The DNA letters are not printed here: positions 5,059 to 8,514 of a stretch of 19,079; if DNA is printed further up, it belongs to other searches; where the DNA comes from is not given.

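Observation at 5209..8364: Unusual kinase architecture: C4 zinc ribbon + two apparently active Ser/Thr kinase domains + ~10-TM C-terminal domain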

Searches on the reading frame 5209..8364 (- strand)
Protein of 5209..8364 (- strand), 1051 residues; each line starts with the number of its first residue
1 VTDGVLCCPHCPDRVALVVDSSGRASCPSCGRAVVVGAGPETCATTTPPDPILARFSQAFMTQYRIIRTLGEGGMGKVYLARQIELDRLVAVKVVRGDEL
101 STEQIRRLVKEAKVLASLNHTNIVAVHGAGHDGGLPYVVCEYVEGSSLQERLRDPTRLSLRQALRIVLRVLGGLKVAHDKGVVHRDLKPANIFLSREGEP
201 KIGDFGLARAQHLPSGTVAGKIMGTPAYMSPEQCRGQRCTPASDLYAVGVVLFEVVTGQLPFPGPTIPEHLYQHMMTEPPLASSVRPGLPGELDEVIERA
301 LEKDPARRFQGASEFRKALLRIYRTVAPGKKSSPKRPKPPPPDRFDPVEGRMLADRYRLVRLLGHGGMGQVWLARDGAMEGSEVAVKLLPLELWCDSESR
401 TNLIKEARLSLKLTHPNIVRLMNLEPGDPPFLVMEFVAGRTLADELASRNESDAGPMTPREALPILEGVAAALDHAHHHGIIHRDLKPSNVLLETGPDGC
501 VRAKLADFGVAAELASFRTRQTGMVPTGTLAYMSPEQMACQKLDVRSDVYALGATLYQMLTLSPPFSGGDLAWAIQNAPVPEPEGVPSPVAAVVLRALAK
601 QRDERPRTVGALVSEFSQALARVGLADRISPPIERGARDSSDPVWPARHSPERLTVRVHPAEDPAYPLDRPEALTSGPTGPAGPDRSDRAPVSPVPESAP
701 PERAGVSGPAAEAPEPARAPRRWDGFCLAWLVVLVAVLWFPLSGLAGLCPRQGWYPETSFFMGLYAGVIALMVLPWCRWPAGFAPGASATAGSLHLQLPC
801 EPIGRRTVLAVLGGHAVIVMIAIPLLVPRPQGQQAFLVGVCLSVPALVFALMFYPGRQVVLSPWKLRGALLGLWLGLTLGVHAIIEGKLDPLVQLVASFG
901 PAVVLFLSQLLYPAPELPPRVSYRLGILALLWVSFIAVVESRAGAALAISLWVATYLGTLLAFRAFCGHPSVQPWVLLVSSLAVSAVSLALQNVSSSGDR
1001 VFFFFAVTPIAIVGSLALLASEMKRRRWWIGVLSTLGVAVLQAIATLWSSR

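Call 5: search_protein_families(library=pfam, proteins=[window:5209-8364:-], max_evalue=0.01)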
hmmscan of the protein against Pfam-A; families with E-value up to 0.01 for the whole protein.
window:5209-8364:- (1051 aa): 8 families
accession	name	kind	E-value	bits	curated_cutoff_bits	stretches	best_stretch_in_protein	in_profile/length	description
PF00069.31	Pkinase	-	9.9e-97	323.9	31.7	2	64-310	1-253/263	Protein kinase domain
PF07714.23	PK_Tyr_Ser-Thr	-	1.1e-71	241.6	23.1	2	66-309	3-249/258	Protein tyrosine and serine/threonine kinase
PF03109.22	ABC1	-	5e-09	36.1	22.9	1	431-516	144-219/244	ABC1 atypical kinase-like domain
PF01636.29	APH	-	6.3e-09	36.4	23.2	0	161-209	147-198/239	Phosphotransferase enzyme family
PF17667.7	Pkinase_fungal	-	2.6e-08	33.5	24.1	1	458-539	284-366/387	Fungal protein kinase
PF06293.20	Kdo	-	5.7e-06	26.4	21.3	1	431-510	93-168/207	Lipopolysaccharide kinase (Kdo/WaaP) family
PF14531.12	Kinase-like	-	7.2e-05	22.6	25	0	177-263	161-252/289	Kinase-like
PF01163.29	RIO1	-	0.0079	16.3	22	0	432-496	83-141/187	RIO domain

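Call 6: search_protein_families(library=padloc, proteins=[window:5209-8364:-], max_evalue=0.001)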
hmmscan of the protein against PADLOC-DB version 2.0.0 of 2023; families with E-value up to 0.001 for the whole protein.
window:5209-8364:- (1051 aa): 36 families (the best 25 are shown)
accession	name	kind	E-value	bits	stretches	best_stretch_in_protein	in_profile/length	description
PDLC04061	PD-T4-6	-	6.8e-160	531.9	2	62-325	16-286/510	-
PDLC04042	PD-T4-6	-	4.2e-157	520.3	2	60-325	7-275/292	-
PDLC04053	PD-T4-6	-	4.5e-157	520.3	2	59-336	6-285/311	-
PDLC04138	mad6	-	1.7e-144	481.2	2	58-340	47-331/659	mads_6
PDLC04060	PD-T4-6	-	1.1e-138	461.2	2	60-323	6-270/486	-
PDLC04054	PD-T4-6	-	4.7e-135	448.5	2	63-336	11-287/347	-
PDLC04043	PD-T4-6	-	8.8e-134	444.9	2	62-325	15-280/452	-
PDLC04039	PD-T4-6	-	3e-132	439.9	2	61-319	13-272/458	-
PDLC04047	PD-T4-6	-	6.5e-128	424.4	2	57-322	5-272/327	-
PDLC04052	PD-T4-6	-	1.8e-126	421.3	2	58-325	5-279/496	-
PDLC04041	PD-T4-6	-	9.4e-124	412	2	57-321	23-292/443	-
PDLC04057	PD-T4-6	-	1.6e-122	407.8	2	61-321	7-269/443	-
PDLC04048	PD-T4-6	-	4.3e-121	402.6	2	59-319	7-269/354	-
PDLC04040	PD-T4-6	-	4.4e-116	386.8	2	70-330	2-273/547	-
PDLC01088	C3a189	-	3.8e-94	314.8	2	68-308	3-248/840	kinase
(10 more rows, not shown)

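Call 9: find_homologous_proteins(query=window:5209-8364:-, max_evalue=1e-20)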
Query window:5209-8364:- (1051 aa): 7953 proteins with E <= 1e-20 among 8000 candidates; the best 120 are listed.
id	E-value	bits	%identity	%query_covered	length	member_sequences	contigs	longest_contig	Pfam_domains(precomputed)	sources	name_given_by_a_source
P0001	0.0e+0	2376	100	100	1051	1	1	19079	PF06293.21,PF07714.24,PF00069.32,PF03109.23,PF17667.8,PF01636.30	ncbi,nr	ncbi:MAG: protein kinase [Candidatus Riflebacteria bacterium]|nr:protein kinase [Candidatus Riflebac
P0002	3.3e-246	838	62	57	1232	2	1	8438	PF06293.21,PF07714.24,PF00069.32,PF03109.23,PF03781.23,PF17667.8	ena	-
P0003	2.8e-238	812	59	60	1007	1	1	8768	PF23914.2,PF13414.13,PF13428.13,PF17667.8,PF14559.13,PF07714.24,PF00069.32,PF13371.13,PF00515.35,PF03109.23,PF13424.13,PF13432.13,PF13429.13,PF13181.13,PF07719.24,PF01636.30,PF20308.5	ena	-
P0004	4.1e-226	772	58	58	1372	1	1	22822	PF06293.21,PF07714.24,PF00069.32,PF03109.23,PF08238.19,PF17667.8,PF01636.30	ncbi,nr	ncbi:MAG: SEL1-like repeat protein [Candidatus Riflebacteria bacterium]|nr:SEL1-like repeat protein 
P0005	5.8e-226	771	58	59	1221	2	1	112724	PF07714.24,PF00069.32,PF03109.23,PF08238.19,PF17667.8,PF01636.30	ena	-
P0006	2.3e-225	769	66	49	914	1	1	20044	PF07714.24,PF00069.32,PF03109.23,PF03781.23,PF17667.8,PF01636.30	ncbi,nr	ncbi:MAG: SUMF1/EgtB/PvdO family nonheme iron enzyme, partial [Candidatus Riflebacteria bacterium]|n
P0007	6.8e-215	735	57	58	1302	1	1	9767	PF07714.24,PF00069.32,PF03109.23,PF08308.18,PF08238.19,PF17667.8,PF01636.30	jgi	jgi:serine/threonine protein kinase/TPR repeat protein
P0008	1.1e-213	731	53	59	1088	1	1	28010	PF07714.24,PF00069.32,PF03109.23,PF17667.8,PF01636.30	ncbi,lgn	-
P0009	1.8e-212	727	61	53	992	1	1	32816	PF07714.24,PF00069.32,PF03109.23,PF17667.8,PF01636.30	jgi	jgi:serine/threonine protein kinase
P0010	3.0e-207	709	54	58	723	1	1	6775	PF07714.24,PF00069.32,PF03109.23,PF17667.8,PF01636.30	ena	-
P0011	2.0e-206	707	69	47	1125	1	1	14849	PF07714.24,PF00069.32,PF17820.8,PF03572.24,PF00595.30,PF13180.13,PF03109.23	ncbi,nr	ncbi:MAG: protein kinase, partial [Candidatus Riflebacteria bacterium]|nr:protein kinase [Candidatus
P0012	3.0e-205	703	53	59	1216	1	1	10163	PF23914.2,PF25060.1,PF08308.18,PF13428.13,PF17667.8,PF14559.13,PF07714.24,PF00069.32,PF03109.23,PF12895.14,PF13424.13,PF07719.24,PF01636.30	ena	-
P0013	4.0e-205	702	56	54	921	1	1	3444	PF07714.24,PF00069.32,PF03109.23,PF14531.13,PF08238.19,PF17667.8,PF01636.30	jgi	jgi:serine/threonine protein kinase/TPR repeat protein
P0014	2.2e-203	697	55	54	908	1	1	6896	PF06293.21,PF07714.24,PF00069.32,PF03109.23,PF08238.19,PF17667.8,PF01636.30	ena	-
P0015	3.5e-201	689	53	59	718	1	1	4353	PF06293.21,PF07714.24,PF00069.32,PF03109.23,PF17667.8,PF01636.30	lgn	-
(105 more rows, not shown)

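Call 15: find_encoding_contigs(protein=P0009, flank=10000, max_places=3)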
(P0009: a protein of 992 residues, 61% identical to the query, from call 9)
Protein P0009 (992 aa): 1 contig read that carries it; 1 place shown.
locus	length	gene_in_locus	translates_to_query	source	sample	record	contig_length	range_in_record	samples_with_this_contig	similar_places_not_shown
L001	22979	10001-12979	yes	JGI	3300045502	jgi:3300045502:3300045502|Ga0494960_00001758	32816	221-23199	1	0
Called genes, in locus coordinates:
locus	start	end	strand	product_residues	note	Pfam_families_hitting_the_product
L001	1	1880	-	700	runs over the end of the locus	?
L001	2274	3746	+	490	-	PF00072:Response_reg, PF02518:HATPase_c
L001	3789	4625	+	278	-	PF00072:Response_reg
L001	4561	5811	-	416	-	PF13692:Glyco_trans_1_4 (weak)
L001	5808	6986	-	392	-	PF02568:ThiI, PF03054:tRNA_Me_trans (weak), PF18297:NFACT-R_2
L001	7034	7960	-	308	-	PF01177:Asp_Glu_race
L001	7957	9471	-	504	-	PF00082:Peptidase_S8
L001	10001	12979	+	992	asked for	PF00069:Pkinase, PF01636:APH (faint), PF03109:ABC1 (faint), PF07714:PK_Tyr_Ser-Thr, PF17667:Pkinase_fungal (faint), PF00069:Pkinase, PF07714:PK_Tyr_Ser-Thr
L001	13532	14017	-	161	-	-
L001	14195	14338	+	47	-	-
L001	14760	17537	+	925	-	PF12419:DUF3670, PF00176:SNF2-rel_dom, PF00271:Helicase_C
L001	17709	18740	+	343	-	-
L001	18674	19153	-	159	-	PF00072:Response_reg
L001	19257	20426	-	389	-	PF12704:MacB_PCD, PF02687:FtsX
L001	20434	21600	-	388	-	PF12704:MacB_PCD, PF02687:FtsX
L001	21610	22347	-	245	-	PF00005:ABC_tran, PF13304:AAA_21 (faint)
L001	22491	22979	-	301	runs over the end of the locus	-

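Call 16: find_encoding_contigs(protein=P0008, flank=10000, max_places=3)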
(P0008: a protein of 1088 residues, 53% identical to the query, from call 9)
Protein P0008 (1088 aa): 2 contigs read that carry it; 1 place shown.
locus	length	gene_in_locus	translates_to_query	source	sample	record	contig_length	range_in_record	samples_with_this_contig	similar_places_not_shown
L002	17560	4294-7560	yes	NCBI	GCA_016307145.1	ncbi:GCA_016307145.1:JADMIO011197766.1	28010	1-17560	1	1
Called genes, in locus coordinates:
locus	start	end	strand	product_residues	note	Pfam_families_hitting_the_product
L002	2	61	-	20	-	?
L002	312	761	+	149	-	-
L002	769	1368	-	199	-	-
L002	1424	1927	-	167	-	-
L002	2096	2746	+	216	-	-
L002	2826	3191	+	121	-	PF00903:Glyoxalase (weak)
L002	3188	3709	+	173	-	PF13527:Acetyltransf_9, PF00583:Acetyltransf_1, PF13508:Acetyltransf_7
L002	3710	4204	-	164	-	-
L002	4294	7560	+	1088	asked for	PF00069:Pkinase, PF01636:APH (faint), PF03109:ABC1 (faint), PF07714:PK_Tyr_Ser-Thr, PF17667:Pkinase_fungal (faint), PF00069:Pkinase, PF07714:PK_Tyr_Ser-Thr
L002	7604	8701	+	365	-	PF00482:T2SSF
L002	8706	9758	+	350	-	PF00482:T2SSF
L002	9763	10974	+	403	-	PF00437:T2SSE, PF13191:AAA_16 (weak)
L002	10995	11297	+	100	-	-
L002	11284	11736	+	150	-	PF07963:N_methyl (faint)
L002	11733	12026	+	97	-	-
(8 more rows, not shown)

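Call 21: find_encoding_contigs(protein=P0011, flank=10000, max_places=2)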
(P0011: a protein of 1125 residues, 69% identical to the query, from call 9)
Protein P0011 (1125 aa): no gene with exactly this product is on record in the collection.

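Call 22: find_encoding_contigs(protein=P0006, flank=10000, max_places=2)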
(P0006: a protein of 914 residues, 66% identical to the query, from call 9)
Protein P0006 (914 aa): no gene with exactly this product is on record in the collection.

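Call 23: find_encoding_contigs(protein=P0001, flank=10000, max_places=3)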
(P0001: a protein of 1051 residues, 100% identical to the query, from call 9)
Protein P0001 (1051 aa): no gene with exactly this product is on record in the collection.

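Call 24: find_encoding_contigs(protein=P0005, flank=10000, max_places=2)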
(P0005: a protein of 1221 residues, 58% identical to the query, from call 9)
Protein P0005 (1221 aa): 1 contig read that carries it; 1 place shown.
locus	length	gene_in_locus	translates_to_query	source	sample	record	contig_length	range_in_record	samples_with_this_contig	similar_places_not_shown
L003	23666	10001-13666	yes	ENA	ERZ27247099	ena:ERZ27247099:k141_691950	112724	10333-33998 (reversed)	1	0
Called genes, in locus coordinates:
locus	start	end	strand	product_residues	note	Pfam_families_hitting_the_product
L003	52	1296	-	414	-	PF17957:Big_7 (faint)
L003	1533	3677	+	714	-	PF05170:AsmA, PF05359:DUF748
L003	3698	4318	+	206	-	PF14446:Prok-RING_1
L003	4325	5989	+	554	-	PF03109:ABC1, PF27536:UbiB_helical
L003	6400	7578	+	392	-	-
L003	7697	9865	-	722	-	-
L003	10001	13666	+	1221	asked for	PF00069:Pkinase, PF01636:APH (faint), PF03109:ABC1 (faint), PF07714:PK_Tyr_Ser-Thr, PF17667:Pkinase_fungal (faint), PF00069:Pkinase, PF07714:PK_Tyr_Ser-Thr, PF08238:Sel1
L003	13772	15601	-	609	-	PF00989:PAS, PF08448:PAS_4, PF00989:PAS, PF08448:PAS_4, PF00158:Sigma54_activat, PF14532:Sigma54_activ_2, PF07728:AAA_5, PF25601:AAA_lid_14, +5 more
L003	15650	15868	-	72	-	-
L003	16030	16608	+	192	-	PF02525:Flavodoxin_2 (weak), PF03358:FMN_red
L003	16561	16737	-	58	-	-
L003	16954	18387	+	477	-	PF21799:MurD-like_N, PF08245:Mur_ligase_M, PF02875:Mur_ligase_C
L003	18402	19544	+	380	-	PF01098:FTSW_RODA_SPOVE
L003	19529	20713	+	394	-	PF03033:Glyco_transf_28, PF04101:Glyco_tran_28_C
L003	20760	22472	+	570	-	PF01225:Mur_ligase, PF08245:Mur_ligase_M, PF02875:Mur_ligase_C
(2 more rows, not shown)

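Call 25: find_encoding_contigs(protein=P0002, flank=10000, max_places=2)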
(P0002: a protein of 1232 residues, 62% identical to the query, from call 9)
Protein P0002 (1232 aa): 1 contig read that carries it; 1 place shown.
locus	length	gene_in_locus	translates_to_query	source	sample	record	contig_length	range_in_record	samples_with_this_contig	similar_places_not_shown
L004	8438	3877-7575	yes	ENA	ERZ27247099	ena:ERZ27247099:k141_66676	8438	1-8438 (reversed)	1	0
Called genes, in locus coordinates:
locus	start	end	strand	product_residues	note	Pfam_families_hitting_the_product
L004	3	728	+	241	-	?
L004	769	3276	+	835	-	PF22548:AEP-TOTE, PF00270:DEAD (weak), PF04851:ResIII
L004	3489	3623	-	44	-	-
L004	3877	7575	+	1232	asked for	PF00069:Pkinase, PF07714:PK_Tyr_Ser-Thr, PF06293:Kdo (faint), PF03109:ABC1 (faint), PF00069:Pkinase, PF07714:PK_Tyr_Ser-Thr, PF17667:Pkinase_fungal (weak), PF03781:FGE-sulfatase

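Call 31: search_protein_families(library=ncbifam, proteins=[window:5209-8364:-], max_evalue=0.01)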
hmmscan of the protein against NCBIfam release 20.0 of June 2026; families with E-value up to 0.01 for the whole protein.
window:5209-8364:- (1051 aa): 22 families
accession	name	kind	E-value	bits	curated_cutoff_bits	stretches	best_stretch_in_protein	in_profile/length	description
NF033483.0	PknB_PASTA_kin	equivalog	2.8e-159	531.8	450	2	61-327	6-273/563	Stk1 family PASTA domain-containing Ser/Thr kinase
NF047741.1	antiphage_MADS6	equivalog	1.3e-100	337.7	460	3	147-444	284-581/612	methylation-associated defense system protein kinase MAD6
NF052427.1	StpK7MSMEG_1200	equivalog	3.1e-94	316.6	900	2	62-333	7-279/601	serine/threonine protein kinase StpK7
NF009651.0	PRK13184.1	equivalog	5.8e-77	259.5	839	2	61-319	1-287/932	serine/threonine-protein kinase PknD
TIGR03903.1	TOMM_kin_cyc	equivalog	2.1e-74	251.1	705.75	2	89-315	5-240/1267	TOMM system kinase/cyclase fusion protein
NF038150.1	lanthi_synth_IV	equivalog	5.3e-60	203.7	650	2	62-331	189-465/851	class IV lanthionine synthetase LanL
NF033442.0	BREX_PglW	equivalog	2.9e-56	191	990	3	46-261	496-709/1391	BREX system serine/threonine kinase PglW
NF053615.1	SerThrKinAfsKStmc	equivalog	2.2e-54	185.4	1300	2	64-310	15-256/809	protein serine/threonine kinase AfsK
NF038151.1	lanthi_synth_III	equivalog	4.8e-31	107.9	575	2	62-256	220-423/833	class III lanthionine synthetase LanKC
NF043056.1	T4SS_LegK1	equivalog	2.7e-23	82.3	550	2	93-254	109-282/516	Dot/Icm T4SS effector kinase LegK1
NF058632.1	SerThrKinPrkT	equivalog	2.5e-20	72.8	280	2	62-196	21-152/322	serine/threonine protein kinase PrkT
NF011463.0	PRK14879.1-4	equivalog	2.4e-15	56.6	188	2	100-209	56-161/237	Kae1-associated kinase Bud32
TIGR03724.2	arch_bud32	equivalog_domain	1.5e-12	47.4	125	2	106-211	38-134/193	KEOPS complex kinase/ATPase Bud32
NF011464.0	PRK14879.1-7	equivalog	2.1e-11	44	246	1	106-209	51-150/221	Kae1-associated kinase Bud32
NF007174.0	PRK09605.1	equivalog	3.2e-08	32.5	447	1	96-211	370-476/535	bifunctional N(6)-L-threonylcarbamoyladenine synthase/serine/threonine protein kinase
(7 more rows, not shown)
